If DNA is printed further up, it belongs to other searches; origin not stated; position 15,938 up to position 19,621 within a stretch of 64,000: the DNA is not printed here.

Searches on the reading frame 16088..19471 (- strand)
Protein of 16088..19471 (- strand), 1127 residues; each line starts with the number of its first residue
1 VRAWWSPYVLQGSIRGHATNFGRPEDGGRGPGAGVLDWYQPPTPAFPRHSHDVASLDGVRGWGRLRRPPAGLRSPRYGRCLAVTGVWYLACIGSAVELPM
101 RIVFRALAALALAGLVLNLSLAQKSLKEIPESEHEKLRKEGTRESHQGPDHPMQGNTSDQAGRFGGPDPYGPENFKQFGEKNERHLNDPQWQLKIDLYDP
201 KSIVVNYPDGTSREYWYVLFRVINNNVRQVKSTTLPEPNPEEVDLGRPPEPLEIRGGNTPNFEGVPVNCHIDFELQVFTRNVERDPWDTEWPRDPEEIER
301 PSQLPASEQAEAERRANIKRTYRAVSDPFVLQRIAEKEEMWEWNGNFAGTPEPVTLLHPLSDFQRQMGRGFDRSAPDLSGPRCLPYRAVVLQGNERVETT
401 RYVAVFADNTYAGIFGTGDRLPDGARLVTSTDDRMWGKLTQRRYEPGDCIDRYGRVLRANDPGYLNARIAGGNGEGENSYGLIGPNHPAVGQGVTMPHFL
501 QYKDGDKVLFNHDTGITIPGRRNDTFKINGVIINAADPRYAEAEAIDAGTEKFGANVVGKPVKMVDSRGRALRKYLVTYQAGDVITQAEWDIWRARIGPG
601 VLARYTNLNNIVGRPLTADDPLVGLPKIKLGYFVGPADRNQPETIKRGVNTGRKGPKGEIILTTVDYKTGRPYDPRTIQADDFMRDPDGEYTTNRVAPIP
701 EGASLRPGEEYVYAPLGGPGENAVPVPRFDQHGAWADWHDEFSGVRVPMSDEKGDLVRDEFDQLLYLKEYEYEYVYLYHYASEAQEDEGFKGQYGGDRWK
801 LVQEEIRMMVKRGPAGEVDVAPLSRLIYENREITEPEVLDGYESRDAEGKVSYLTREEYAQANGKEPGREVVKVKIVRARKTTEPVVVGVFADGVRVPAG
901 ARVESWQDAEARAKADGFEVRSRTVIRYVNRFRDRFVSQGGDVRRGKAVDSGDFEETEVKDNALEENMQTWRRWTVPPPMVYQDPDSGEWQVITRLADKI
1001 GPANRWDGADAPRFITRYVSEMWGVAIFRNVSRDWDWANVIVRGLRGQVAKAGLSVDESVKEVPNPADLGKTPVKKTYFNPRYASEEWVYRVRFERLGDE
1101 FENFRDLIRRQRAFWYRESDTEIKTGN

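Call 6: search_protein_families(library=pfam, proteins=[window:16088-19471:-], max_evalue=0.001)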
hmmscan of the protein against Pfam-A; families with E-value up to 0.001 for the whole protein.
window:16088-19471:- (1127 aa): 0 families

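Call 26: find_homologous_proteins(query=window:16088-19174:-, max_evalue=0.001)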
Query window:16088-19174:- (1028 aa): 44 proteins with E <= 0.001 among 8000 candidates.
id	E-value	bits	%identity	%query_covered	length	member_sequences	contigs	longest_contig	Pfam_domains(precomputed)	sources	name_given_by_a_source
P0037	0.0e+0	2053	100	86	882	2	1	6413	-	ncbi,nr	ncbi:MAG: hypothetical protein KJ044_11830 [Planctomycetes bacterium]|nr:hypothetical protein [Planc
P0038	0.0e+0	1945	80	100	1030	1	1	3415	-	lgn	-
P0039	0.0e+0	1900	78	100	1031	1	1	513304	-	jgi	-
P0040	0.0e+0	1845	75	100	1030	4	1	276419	-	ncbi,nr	ncbi:MAG: hypothetical protein KF754_08185 [Planctomycetes bacterium]|nr:hypothetical protein [Planc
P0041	0.0e+0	1720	71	100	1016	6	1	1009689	-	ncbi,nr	ncbi:MAG: hypothetical protein IPP14_13735 [Planctomycetes bacterium]|nr:hypothetical protein [Planc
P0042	0.0e+0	1570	65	100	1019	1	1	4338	-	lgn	-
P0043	0.0e+0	1481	63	100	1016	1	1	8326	-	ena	-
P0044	0.0e+0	1424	60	100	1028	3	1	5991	-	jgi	jgi:hypothetical protein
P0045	0.0e+0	1369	59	99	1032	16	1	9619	-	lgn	-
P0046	0.0e+0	1357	58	100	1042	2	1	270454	-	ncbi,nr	ncbi:MAG: hypothetical protein KDB90_00960 [Planctomycetes bacterium]|nr:hypothetical protein [Planc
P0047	0.0e+0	1349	58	100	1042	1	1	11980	-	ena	-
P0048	0.0e+0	1331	56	100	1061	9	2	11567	-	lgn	-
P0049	0.0e+0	1316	58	100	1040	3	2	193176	-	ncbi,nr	ncbi:MAG: hypothetical protein KF696_12250 [Planctomycetes bacterium]|nr:hypothetical protein [Planc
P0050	0.0e+0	1312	57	100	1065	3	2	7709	-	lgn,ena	-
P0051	0.0e+0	1311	55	100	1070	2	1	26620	-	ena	-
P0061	0.0e+0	1243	54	100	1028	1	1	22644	-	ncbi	-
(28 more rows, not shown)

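Call 46: search_protein_families(library=pfam, proteins=[window:16088-19174:-], max_evalue=1)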
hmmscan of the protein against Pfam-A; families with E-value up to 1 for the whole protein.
window:16088-19174:- (1028 aa): 0 families

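Call 55: predict_structure(alignment_id=A2)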
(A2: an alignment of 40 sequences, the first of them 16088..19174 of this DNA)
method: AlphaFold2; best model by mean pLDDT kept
length: 1028 residues; sequences in the alignment: 40
mean_pLDDT: 67.5   pTM: 0.52
mean pLDDT of the five models: 67.5, 64.0, 63.2, 56.1, 53.9
residues with pLDDT >= 90: 28; 70-90: 526; 50-70: 261; < 50: 213
segments of 3 or more residues with pLDDT < 50: 19-31, 33-57, 62-68, 89-92, 164-170, 200-204, 249-251, 261-271, 375-378, 687-699, 860-886, 889-921, 948-971, 973-986, 1000-1004, 1021-1028
pLDDT, mean of each block of 10 residues (from residue 1): 68 59 37 42 33 44 46 59 54 65 75 78 60 62 61 58 48 78 71 55 54 70 71 71 54 56 36 76 81 70 88 87 89 86 84 71 57 53 75 84 90 83 81 80 88 88 85 84 86 83 83 84 88 86 76 74 75 77 89 87 80 71 84 67 78 71 58 85 57 42 78 69 80 66 75 77 77 70 71 73 81 82 79 69 53 59 40 38 48 43 36 38 69 83 62 32 42 40 50 75 57 68 37
secondary structure, 60 per line:
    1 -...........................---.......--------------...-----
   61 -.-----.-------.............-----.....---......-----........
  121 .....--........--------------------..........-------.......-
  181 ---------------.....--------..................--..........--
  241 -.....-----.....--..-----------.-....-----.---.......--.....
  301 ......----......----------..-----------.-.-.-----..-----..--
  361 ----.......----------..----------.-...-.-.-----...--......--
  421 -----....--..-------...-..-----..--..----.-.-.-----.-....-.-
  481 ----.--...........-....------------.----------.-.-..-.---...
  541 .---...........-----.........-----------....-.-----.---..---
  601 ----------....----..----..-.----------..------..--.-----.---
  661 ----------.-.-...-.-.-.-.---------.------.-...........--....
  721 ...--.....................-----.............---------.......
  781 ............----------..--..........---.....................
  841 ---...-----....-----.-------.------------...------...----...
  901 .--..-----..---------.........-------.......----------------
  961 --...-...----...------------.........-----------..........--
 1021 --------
elements in order (helices of 4 or more, strands of 3 or more residues): H2-28 H32-38 H76-88 E94-98 E102-107 E113-125 E128-135 E156-165 E173-179 H196-200 H209-219 E220-226 H229-238 E242-246 E252-256 E274-277 E287-293 E296-306 E311-316 H365-371 E396-398 E408-410 E413-418 E426-429 E474-477 H488-498 H500-503 H538-541 E545-555 E561-569 H611-614 E675-677 E704-714 E717-723 E726-746 E752-756 H757-764 E774-792 H807-816 E820-827 H828-840 E882-884 E891-893 H898-901 E922-930 E938-944 E963-965 E974-976 E989-997 E1009-1018

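Call 58: fold_search(model_id=the predicted structure, library=pdb)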
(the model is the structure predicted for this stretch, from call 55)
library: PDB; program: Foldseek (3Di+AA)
matches with E <= 10: 97; with E <= 0.001: 0
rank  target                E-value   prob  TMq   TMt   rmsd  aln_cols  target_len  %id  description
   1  8gzh_Z                4.9e-01  0.01  0.04  0.04  40.2       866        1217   10  Cryo-EM structure of Synechocystis sp. PCC 6803 CTP-bound RPitc (released 2023-04-19)
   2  9vvr_S                5.7e-01  0.01  0.04  0.05  56.0       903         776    8  Structure of the bacteriophage E1004 tail (released 2025-11-12)
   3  8urw_Z                6.4e-01  0.01  0.05  0.04  43.3       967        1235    9  Cyanobacterial RNA polymerase elongation complex with NusG and CTP (released 2023-12-27)
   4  9ged_A                6.7e-01  0.04  0.04  0.13  23.0       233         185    9  Entamoeba histolytica Gal/GalNAc lectin heavy chain residues 808-992 (released 2026-02-11)
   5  3gw6_C                7.9e-01  0.02  0.04  0.09  59.9       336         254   12  Intramolecular Chaperone (released 2010-02-02)
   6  3gw6_E                9.3e-01  0.02  0.04  0.12  60.2       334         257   12  Intramolecular Chaperone (released 2010-02-02)
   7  3gw6_F                1.0e+00  0.01  0.04  0.09  60.1       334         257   12  Intramolecular Chaperone (released 2010-02-02)
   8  7y1c_Y                1.1e+00  0.00  0.04  0.05  52.5       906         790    9  CryoEM structure of Klebsiella phage Kp9 tail complex applied with C6 symmetry (released 2023-06-14)
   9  9ged_B                1.4e+00  0.03  0.04  0.13  22.6       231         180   10  Entamoeba histolytica Gal/GalNAc lectin heavy chain residues 808-992 (released 2026-02-11)
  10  1ef0_B                1.5e+00  0.03  0.03  0.05  26.5       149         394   10  CRYSTAL STRUCTURE OF PI-SCEI MINIPRECURSOR (released 2000-06-07)
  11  9ged_C                1.9e+00  0.02  0.04  0.13  22.8       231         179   10  Entamoeba histolytica Gal/GalNAc lectin heavy chain residues 808-992 (released 2026-02-11)
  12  9vel_q                1.9e+00  0.02  0.03  0.10  20.5       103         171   14  The composite cryo-EM structure of bacteriophage SPO1 capsid (released 2025-08-27)
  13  5gaq_A                1.9e+00  0.01  0.03  0.08  30.4       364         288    8  Cryo-EM structure of the Lysenin Pore (released 2016-04-06)
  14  6hiw_CE               2.0e+00  0.15  0.03  0.08   4.8        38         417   13  Cryo-EM structure of the Trypanosoma brucei mitochondrial ribosome - This entry contains the complete small mitoribos (released 2018-09-26)
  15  8w0f_7                2.1e+00  0.03  0.05  0.07  28.7       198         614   12  Cryo-EM structure of a human MCM2-7 double hexamer on dsDNA (released 2024-10-02)
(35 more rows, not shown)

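Call 96: search_protein_families(library=padloc, proteins=[window:16088-19174:-], max_evalue=0.001)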
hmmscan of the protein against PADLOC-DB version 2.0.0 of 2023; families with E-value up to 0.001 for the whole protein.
window:16088-19174:- (1028 aa): 0 families

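Call 97: search_protein_families(library=ncbifam, proteins=[window:16088-19174:-], max_evalue=0.001)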
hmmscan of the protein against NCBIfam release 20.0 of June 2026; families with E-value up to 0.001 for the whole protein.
window:16088-19174:- (1028 aa): 0 families
